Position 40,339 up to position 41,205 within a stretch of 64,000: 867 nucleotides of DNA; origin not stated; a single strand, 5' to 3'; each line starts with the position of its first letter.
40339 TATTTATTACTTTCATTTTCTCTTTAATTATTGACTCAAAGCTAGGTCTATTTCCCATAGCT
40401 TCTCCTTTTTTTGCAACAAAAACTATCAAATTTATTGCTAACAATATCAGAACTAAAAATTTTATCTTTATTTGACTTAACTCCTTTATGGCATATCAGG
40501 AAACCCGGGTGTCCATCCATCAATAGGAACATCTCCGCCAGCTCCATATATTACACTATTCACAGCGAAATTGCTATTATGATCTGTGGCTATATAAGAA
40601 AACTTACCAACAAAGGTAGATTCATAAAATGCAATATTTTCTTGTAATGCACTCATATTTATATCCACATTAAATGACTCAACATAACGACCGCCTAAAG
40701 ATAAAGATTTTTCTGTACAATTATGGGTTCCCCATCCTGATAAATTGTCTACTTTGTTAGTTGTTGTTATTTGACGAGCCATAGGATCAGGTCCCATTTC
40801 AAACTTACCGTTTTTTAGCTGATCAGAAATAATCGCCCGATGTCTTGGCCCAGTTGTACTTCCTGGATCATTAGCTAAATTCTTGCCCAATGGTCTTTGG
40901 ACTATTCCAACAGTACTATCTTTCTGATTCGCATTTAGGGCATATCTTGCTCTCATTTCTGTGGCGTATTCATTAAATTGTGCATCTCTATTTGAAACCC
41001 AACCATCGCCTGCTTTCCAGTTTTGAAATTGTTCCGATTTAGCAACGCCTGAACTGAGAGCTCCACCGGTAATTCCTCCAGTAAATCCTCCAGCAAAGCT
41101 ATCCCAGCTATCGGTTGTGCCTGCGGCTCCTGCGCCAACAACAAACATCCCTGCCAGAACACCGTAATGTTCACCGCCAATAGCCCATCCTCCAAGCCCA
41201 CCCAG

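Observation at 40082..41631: Orphan RHS C-terminal toxin cassette (core tail, glycine-zipper region and unknown CT domain) with a candidate immunity gene, jammed 5 bp from a divergent kinase gene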

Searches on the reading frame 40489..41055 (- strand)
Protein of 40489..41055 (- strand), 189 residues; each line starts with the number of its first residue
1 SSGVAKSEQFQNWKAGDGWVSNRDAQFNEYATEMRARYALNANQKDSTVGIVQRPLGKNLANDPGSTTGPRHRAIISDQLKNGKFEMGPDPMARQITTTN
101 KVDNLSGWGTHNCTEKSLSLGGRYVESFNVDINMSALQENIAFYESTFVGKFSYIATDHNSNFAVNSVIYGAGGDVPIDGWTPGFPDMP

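Call 9: find_homologous_proteins(query=window:40489-41055:-, max_evalue=0.001)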
Query seq(189 aa) (189 aa): 12 proteins with E <= 0.001 among 42 candidates.
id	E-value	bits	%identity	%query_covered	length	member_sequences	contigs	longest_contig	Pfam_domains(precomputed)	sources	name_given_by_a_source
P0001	4.4e-79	283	69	98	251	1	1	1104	-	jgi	jgi:hypothetical protein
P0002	7.1e-76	272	65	98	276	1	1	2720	-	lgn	-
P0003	1.2e-67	245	63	98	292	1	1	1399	-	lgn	-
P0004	6.2e-58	214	55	99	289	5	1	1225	-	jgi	jgi:hypothetical protein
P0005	2.2e-56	209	55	97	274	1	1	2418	-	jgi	jgi:hypothetical protein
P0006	5.7e-56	207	64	81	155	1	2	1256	-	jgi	jgi:hypothetical protein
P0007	7.8e-55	204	75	62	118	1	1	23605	-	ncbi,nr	ncbi:MAG: hypothetical protein PHN59_00325, partial [Candidatus Omnitrophica bacterium]|nr:hypotheti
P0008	1.1e-41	161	47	100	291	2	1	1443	-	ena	-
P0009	4.5e-37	146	68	54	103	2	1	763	-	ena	-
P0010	3.2e-33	133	50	75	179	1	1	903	-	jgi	jgi:hypothetical protein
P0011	3.1e-32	130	45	99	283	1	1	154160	-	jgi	jgi:hypothetical protein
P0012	1.0e-6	47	34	83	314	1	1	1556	-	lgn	-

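Call 12: find_encoding_contigs(protein=P0011, flank=10000, max_places=3)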
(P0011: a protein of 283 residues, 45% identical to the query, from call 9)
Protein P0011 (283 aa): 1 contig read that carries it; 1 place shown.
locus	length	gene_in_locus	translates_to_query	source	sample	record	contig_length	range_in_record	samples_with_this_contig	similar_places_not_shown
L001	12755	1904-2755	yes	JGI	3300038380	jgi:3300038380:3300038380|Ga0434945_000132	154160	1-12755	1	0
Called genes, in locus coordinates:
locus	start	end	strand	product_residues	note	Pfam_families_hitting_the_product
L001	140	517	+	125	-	PF04355:BamE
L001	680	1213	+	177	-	-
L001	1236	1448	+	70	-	-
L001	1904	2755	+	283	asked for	-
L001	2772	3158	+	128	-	-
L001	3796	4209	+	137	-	PF02082:Rrf2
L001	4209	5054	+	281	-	PF00037:Fer4, PF12797:Fer4_2 (weak), PF12837:Fer4_6, PF12838:Fer4_7 (faint), PF13237:Fer4_10, PF14697:Fer4_21 (weak), PF13187:Fer4_9 (weak), PF27217:AF_0155, +2 more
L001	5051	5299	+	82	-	-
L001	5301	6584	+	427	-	PF03063:Prismane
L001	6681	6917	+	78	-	PF01106:NifU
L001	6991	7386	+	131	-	PF01880:Desulfoferrodox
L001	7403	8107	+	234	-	PF00970:FAD_binding_6, PF08030:NAD_binding_6 (faint), PF00175:NAD_binding_1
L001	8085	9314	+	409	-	PF00753:Lactamase_B, PF19583:ODP, PF12706:Lactamase_B_2 (weak), PF00258:Flavodoxin_1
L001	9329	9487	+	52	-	PF00301:Rubredoxin, PF21349:RUBY_RBDX (faint)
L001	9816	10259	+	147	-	PF00210:Ferritin, PF02915:Rubrerythrin (weak), PF13668:Ferritin_2 (weak)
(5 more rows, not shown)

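Call 22: find_encoding_contigs(protein=P0007, flank=6000, max_places=3)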
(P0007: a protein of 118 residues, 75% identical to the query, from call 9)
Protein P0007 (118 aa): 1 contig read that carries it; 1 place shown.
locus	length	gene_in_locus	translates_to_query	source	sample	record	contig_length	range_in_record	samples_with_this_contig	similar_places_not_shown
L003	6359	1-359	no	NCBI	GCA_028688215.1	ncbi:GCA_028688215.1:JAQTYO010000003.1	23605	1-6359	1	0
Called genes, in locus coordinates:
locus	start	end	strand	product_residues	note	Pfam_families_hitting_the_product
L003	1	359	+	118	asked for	?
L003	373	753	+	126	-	-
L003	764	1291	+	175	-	-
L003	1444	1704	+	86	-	-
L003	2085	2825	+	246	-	-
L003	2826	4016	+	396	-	PF01435:Peptidase_M48, PF07719:TPR_2 (faint), PF00515:TPR_1 (faint), PF13414:TPR_11 (weak), PF13432:TPR_16 (faint), PF13371:TPR_9 (faint)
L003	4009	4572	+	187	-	-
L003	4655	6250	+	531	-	PF16927:HisKA_7TM, PF00512:HisKA, PF02518:HATPase_c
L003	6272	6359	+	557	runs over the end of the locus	PF02273:Acyl_transf_2, PF12146:Hydrolase_4 (weak), PF01209:Ubie_methyltran, PF13489:Methyltransf_23, PF08241:Methyltransf_11, PF08242:Methyltransf_12 (weak), PF13649:Methyltransf_25, PF13847:Methyltransf_31, +1 more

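Call 28: predict_structure(alignment_id=A2)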
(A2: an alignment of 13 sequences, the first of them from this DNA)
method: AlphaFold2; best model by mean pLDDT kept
length: 189 residues; sequences in the alignment: 13
mean_pLDDT: 83.6   pTM: 0.82
mean pLDDT of the five models: 83.6, 82.2, 76.3, 76.1, 73.1
residues with pLDDT >= 90: 80; 70-90: 86; 50-70: 20; < 50: 3
segments of 3 or more residues with pLDDT < 50: 1-3
pLDDT, mean of each block of 10 residues (from residue 1): 60 73 80 91 95 79 75 93 92 90 89 90 83 97 95 79 90 77 57
secondary structure, 60 per line:
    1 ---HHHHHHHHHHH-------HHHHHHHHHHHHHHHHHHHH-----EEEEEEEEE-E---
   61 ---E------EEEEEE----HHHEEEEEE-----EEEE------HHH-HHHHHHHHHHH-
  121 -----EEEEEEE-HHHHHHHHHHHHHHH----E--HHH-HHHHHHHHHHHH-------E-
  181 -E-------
elements in order: H4-14 H22-41 E47-55 E71-76 E84-89 E95-98 H109-119 E126-132 H134-148 H160-171

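Call 30: search_protein_representatives(alignment_id=A2)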
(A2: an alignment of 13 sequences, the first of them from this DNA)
Query: 13 sequences, 188 profile positions. Proteins with E-value up to 0.001 (for the whole library): 87; up to 1e-10: 68; up to 1e-30: 26. The best 87 are listed.
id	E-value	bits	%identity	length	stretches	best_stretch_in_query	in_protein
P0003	5.1e-84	296.9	-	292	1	4-188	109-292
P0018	4.3e-80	284.1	-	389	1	3-188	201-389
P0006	8.9e-71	253.7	-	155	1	34-187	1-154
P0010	1.1e-66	240.4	-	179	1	28-188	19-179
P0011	2.0e-66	239.5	-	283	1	3-188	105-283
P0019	1.5e-59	217.1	-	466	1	3-187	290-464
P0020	5.6e-53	195.7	-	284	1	3-188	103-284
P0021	1.9e-52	193.9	-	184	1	3-188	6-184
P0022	8.7e-45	169.0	-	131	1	48-173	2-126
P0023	2.1e-44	167.7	-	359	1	16-177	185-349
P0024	3.2e-39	150.8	-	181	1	3-184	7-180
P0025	4.8e-39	150.2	-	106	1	87-188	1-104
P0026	2.4e-38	148.0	-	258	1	12-188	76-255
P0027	9.0e-37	142.8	-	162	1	43-173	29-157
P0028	1.7e-36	141.9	-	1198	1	21-188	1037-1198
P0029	6.1e-36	140.1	-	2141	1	10-188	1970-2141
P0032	9.9e-35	136.2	-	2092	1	19-186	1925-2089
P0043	1.1e-28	116.4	-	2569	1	39-186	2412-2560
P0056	3.1e-23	98.7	-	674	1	11-187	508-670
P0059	4.2e-22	95.0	-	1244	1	84-186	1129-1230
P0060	5.1e-22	94.7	-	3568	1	10-183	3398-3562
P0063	7.9e-21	90.9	-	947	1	16-182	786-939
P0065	9.0e-20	87.4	-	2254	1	11-186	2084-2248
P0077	8.6e-12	61.4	-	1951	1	44-186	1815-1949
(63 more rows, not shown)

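Call 31: search_protein_families(library=pfam, proteins=[P0029, P0032, P0043, P0028, P0059], max_evalue=0.001)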
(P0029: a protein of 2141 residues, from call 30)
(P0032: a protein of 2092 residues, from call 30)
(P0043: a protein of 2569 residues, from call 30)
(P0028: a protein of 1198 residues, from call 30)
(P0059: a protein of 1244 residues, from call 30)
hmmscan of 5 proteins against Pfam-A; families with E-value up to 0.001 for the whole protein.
P0029 (2141 aa): 5 families
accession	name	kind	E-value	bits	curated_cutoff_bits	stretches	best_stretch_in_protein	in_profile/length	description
PF05593.20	RHS_repeat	-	1.2e-36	124.8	22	3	1222-1252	1-31/38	RHS Repeat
PF03534.18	SpvB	-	1.8e-21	77.1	22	1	75-229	3-183/287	Salmonella virulence plasmid 65kDa B protein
PF12256.14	TcdB_toxin_midN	-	2.7e-21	76.1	24.8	1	631-755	34-177/181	Insecticide toxin TcdB middle/N-terminal region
PF13517.12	FG-GAP_3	-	2.3e-17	63.8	26.9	1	356-420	1-59/61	FG-GAP-like repeat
PF01839.29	FG-GAP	-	6.5e-10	39.1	22.1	0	473-487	4-18/37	FG-GAP repeat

P0032 (2092 aa): 7 families
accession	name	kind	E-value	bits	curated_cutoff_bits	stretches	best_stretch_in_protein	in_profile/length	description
PF05593.20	RHS_repeat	-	2.6e-42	142.9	22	3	1164-1199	1-36/38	RHS Repeat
PF03534.18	SpvB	-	3.7e-23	82.6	22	1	65-221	4-187/287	Salmonella virulence plasmid 65kDa B protein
PF12256.14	TcdB_toxin_midN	-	2.6e-20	72.9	24.8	1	582-718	25-172/181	Insecticide toxin TcdB middle/N-terminal region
PF13517.12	FG-GAP_3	-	1.3e-18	67.8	26.9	4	342-401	1-60/61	FG-GAP-like repeat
PF01839.29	FG-GAP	-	1.5e-09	38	22.1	0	485-502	4-21/37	FG-GAP repeat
PF15283.12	DUF4595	-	3.3e-05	24.3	34.2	1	1057-1147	2-111/202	Domain of unknown function (DUF4595) with porin-like fold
PF20041.5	DUF6443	-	6.3e-05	23.7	27.8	1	971-1079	4-106/137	Domain of unknown function (DUF6443)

P0043 (2569 aa): 8 families
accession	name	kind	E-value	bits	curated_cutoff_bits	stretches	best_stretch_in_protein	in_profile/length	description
PF05593.20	RHS_repeat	-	2.6e-37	126.9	22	2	1992-2024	1-32/38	RHS Repeat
PF13517.12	FG-GAP_3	-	5.3e-27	94.6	26.9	4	558-623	1-61/61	FG-GAP-like repeat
PF12256.14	TcdB_toxin_midN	-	6.9e-27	94.3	24.8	1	654-795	26-174/181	Insecticide toxin TcdB middle/N-terminal region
PF03534.18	SpvB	-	1.4e-24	87.2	22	1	49-207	2-182/287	Salmonella virulence plasmid 65kDa B protein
PF13385.13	Laminin_G_3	-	2.6e-24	86.5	27.6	2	1738-1910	4-151/151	Concanavalin A-like lectin/glucanases superfamily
PF01839.29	FG-GAP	-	2.6e-09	37.2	22.1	0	556-570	7-21/37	FG-GAP repeat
PF20041.5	DUF6443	-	0.00018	22.2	27.8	1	1080-1139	14-72/137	Domain of unknown function (DUF6443)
PF06439.18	3keto-disac_hyd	-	0.0007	20.1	26.8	0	1775-1852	109-155/187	3-keto-disaccharide hydrolase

P0028 (1198 aa): 1 family
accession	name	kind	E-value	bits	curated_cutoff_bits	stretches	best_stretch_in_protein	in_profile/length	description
PF05593.20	RHS_repeat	-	3e-44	149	22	2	262-299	1-34/38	RHS Repeat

P0059 (1244 aa): 1 family
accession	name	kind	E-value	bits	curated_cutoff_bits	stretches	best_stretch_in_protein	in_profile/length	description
PF05593.20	RHS_repeat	-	9.3e-28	96.5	22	2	290-327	1-38/38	RHS Repeat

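Call 32: search_protein_families(library=pfam, proteins=[P0060, P0065, P0077, P0063, P0056], max_evalue=0.001)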
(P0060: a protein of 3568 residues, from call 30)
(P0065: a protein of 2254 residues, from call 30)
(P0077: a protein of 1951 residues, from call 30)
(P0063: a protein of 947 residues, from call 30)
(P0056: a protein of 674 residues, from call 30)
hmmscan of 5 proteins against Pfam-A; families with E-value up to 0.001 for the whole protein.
P0060 (3568 aa): 5 families
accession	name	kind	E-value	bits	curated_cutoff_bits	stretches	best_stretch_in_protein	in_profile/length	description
PF05593.20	RHS_repeat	-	1.7e-35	121.2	22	1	2743-2779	1-37/38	RHS Repeat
PF03534.18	SpvB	-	1.3e-20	74.3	22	1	1506-1667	4-186/287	Salmonella virulence plasmid 65kDa B protein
PF12256.14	TcdB_toxin_midN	-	3.7e-16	59.4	24.8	1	2201-2317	33-161/181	Insecticide toxin TcdB middle/N-terminal region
PF13517.12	FG-GAP_3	-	5.8e-15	56.1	26.9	2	1783-1842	1-60/61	FG-GAP-like repeat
PF01839.29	FG-GAP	-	5.1e-07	29.9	22.1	0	1829-1842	6-19/37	FG-GAP repeat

P0065 (2254 aa): 5 families
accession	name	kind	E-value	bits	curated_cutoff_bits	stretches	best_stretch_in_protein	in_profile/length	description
PF05593.20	RHS_repeat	-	8.5e-42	141.2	22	6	1254-1283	1-30/38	RHS Repeat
PF12256.14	TcdB_toxin_midN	-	4.5e-22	78.7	24.8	1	670-797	34-168/181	Insecticide toxin TcdB middle/N-terminal region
PF13517.12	FG-GAP_3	-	3.6e-14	53.5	26.9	2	288-348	1-59/61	FG-GAP-like repeat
PF01839.29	FG-GAP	-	4.7e-11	42.8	22.1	0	335-348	5-18/37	FG-GAP repeat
PF20041.5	DUF6443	-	1e-07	32.7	27.8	1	1069-1147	12-89/137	Domain of unknown function (DUF6443)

P0077 (1951 aa): 5 families
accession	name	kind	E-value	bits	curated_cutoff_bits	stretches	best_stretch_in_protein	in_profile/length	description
PF05593.20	RHS_repeat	-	3.3e-126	410.2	22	15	866-902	1-37/38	RHS Repeat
PF20148.4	DUF6531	-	5.4e-11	43.1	24.1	1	122-154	4-35/74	Domain of unknown function (DUF6531)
PF06439.18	3keto-disac_hyd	-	6.2e-05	23.6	26.8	1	159-332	11-186/187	3-keto-disaccharide hydrolase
PF13385.13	Laminin_G_3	-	0.00043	20.9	27.6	0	223-313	26-113/151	Concanavalin A-like lectin/glucanases superfamily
PF02210.31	Laminin_G_2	-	0.00092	20.1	22.9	0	248-311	23-85/126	Laminin G domain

P0063 (947 aa): 1 family
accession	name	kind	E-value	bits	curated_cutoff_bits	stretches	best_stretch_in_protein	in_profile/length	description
PF05593.20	RHS_repeat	-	1.5e-25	89.4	22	1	13-40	1-28/38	RHS Repeat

P0056 (674 aa): 1 family
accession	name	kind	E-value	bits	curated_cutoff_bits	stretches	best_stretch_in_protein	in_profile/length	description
PF03527.20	RHS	-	1.7e-05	25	27.9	1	268-300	3-35/38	RHS protein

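Call 33: fold_search(model_id=the predicted structure, library=pdb)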
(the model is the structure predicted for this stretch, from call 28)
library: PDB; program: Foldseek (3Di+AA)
matches with E <= 10: 255; with E <= 0.001: 0
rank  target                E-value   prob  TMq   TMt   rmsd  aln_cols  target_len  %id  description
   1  5zo7_A                1.8e-01  0.08  0.15  0.11  12.0       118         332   12  Kinesin spindle protein Eg5 in complex with STLC-type inhibitor PVEI0138 (released 2018-10-10)
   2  4a5y_B                2.1e-01  0.05  0.15  0.11  14.8       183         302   11  Intermediate state of human kinesin Eg5 in complex with Ispinesib (released 2012-11-07)
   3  6hky_B                2.3e-01  0.05  0.12  0.09  13.3       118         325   13  Eg5-inhibitor complex (released 2019-09-25)
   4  2x7e_A                2.8e-01  0.08  0.15  0.10  12.0       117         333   11  Crystal structure of human kinesin Eg5 in complex with (R)-fluorastrol (released 2010-07-14)
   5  2wog_B                3.1e-01  0.05  0.13  0.10  13.0       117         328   13  Intermediate and final states of human kinesin Eg5 in complex with S-trityl-L-cysteine (released 2010-08-04)
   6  1x88_A                3.1e-01  0.05  0.13  0.09  13.1       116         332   14  Human Eg5 motor domain bound to Mg-ADP and monastrol (released 2005-11-15)
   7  1q0b_B                4.0e-01  0.06  0.15  0.10  12.2       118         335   13  Crystal structure of the motor protein KSP in complex with ADP and monastrol (released 2004-01-13)
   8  2x7d_A                4.8e-01  0.05  0.15  0.10  12.6       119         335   11  Crystal structure of human kinesin Eg5 in complex with (S)-dimethylenastron (released 2010-07-14)
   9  3k5e_B                4.8e-01  0.04  0.12  0.09  13.0       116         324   12  The structure of human kinesin-like motor protein Kif11/KSP/Eg5 in complex with ADP and enastrol. (released 2009-10-20)
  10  3mfe_B                6.5e-01  0.05  0.18  0.17  15.0       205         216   10  Crystal Structure of Mycobacterium Tuberculosis Proteasome open-gate mutant with H0 movement (released 2010-06-23)
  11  6g6z                  6.5e-01  0.04  0.15  0.11  12.0       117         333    9  Eg5-inhibitor complex (released 2018-08-08)
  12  1vfx                  6.9e-01  0.03  0.15  0.10  17.1       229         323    7  Crystal Structure of the Kif1A Motor Domain Complexed With ADP-Mg-AlFx (released 2004-08-10)
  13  6trl_A                6.9e-01  0.03  0.12  0.08  13.7       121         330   15  Human Eg5 motor domain mutant Y82F (released 2021-06-30)
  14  2hzm_C                7.3e-01  0.03  0.13  0.13  12.9       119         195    8  Structure of the Mediator head subcomplex Med18/20 (released 2006-09-12)
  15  8uty_K                7.3e-01  0.03  0.12  0.07  13.2       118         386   10  KIF1A[1-393] P364L mutant AMP-PNP bound two-heads-bound state in complex with a microtubule (released 2024-06-12)
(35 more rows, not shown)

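Call 37: find_related_loci(query=A2, collection=genome_contigs, flank=10000)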
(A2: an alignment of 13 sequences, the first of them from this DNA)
Query A2 (189 aa) in genome_contigs; peptide patterns used: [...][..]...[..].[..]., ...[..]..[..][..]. (x = any residue, [..] = any of these).
58 stretches matched a pattern; 7 encode a relative of the query (tblastn E <= 1e-3); 7 distinct loci.
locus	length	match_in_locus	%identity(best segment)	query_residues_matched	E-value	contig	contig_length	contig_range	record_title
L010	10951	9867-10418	64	4-189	1e-79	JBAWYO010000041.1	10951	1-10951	MAG: Candidatus Omnitrophota bacterium isolate ELA091 MAG091_41, whole genome shotgun sequence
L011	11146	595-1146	56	5-189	5e-64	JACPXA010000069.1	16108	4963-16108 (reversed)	MAG: Elusimicrobia bacterium isolate NC_groundwater_825_Pr1_B-0.1um_59_9 Montesol18_Bp1_scaffold_329603, whole genome sh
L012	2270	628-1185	54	6-189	1e-62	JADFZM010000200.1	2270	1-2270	MAG: Candidatus Omnitrophota bacterium isolate nHLHbin2 nHLH_bin2_NODE_200_length_2270_cov_5.232506, whole genome shotgu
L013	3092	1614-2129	51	4-186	3e-53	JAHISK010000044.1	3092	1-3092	MAG: Candidatus Omnitrophota bacterium isolate MM_PC_MetaG.mb.171 MM_PC_MetaG.mb.171_k141_584025, whole genome shotgun s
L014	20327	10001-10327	54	80-189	7e-34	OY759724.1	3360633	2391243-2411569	MAG: Candidatus Omnitrophota bacterium isolate 1a5844f9-839a-4d7b-a7f9-2444bab12bdd genome assembly, chromosome: 1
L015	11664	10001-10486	39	18-189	6e-27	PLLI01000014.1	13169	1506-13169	MAG: Candidatus Omnitrophota bacterium isolate fen_1322 73.20120800_E3X.45_contig_13982, whole genome shotgun sequence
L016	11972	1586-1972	36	54-187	7e-14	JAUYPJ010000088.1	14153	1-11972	MAG: Candidatus Omnitrophota bacterium isolate C4_metabat.bin.25 C4_k141_54569, whole genome shotgun sequence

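Call 50: find_encoding_contigs(protein=P0003, flank=3000, max_places=2)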
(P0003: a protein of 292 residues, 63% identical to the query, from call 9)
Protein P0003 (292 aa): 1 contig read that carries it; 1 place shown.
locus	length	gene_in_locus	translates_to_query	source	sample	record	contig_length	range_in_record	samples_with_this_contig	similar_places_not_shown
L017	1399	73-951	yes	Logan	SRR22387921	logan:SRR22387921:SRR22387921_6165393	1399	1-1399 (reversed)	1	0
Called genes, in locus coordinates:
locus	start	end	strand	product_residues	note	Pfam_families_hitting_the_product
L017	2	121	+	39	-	?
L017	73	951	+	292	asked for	-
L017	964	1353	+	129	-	-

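Call 51: find_encoding_contigs(protein=P0008, flank=3000, max_places=2)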
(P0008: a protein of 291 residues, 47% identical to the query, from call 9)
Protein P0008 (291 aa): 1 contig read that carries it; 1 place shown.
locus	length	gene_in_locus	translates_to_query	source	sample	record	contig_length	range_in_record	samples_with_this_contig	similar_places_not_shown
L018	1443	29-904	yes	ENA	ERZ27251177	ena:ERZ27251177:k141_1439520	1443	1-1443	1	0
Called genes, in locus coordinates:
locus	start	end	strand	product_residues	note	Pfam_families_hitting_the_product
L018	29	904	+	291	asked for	-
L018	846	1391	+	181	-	-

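Call 52: find_encoding_contigs(protein=P0002, flank=3000, max_places=2)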
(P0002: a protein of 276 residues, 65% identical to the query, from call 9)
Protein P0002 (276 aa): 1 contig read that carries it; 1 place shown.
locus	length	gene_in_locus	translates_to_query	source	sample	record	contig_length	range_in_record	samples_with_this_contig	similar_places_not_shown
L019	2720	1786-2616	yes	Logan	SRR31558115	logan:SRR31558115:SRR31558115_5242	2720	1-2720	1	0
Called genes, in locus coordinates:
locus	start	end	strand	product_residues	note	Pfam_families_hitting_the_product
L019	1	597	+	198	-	?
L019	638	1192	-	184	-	PF01381:HTH_3, PF07883:Cupin_2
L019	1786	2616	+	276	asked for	-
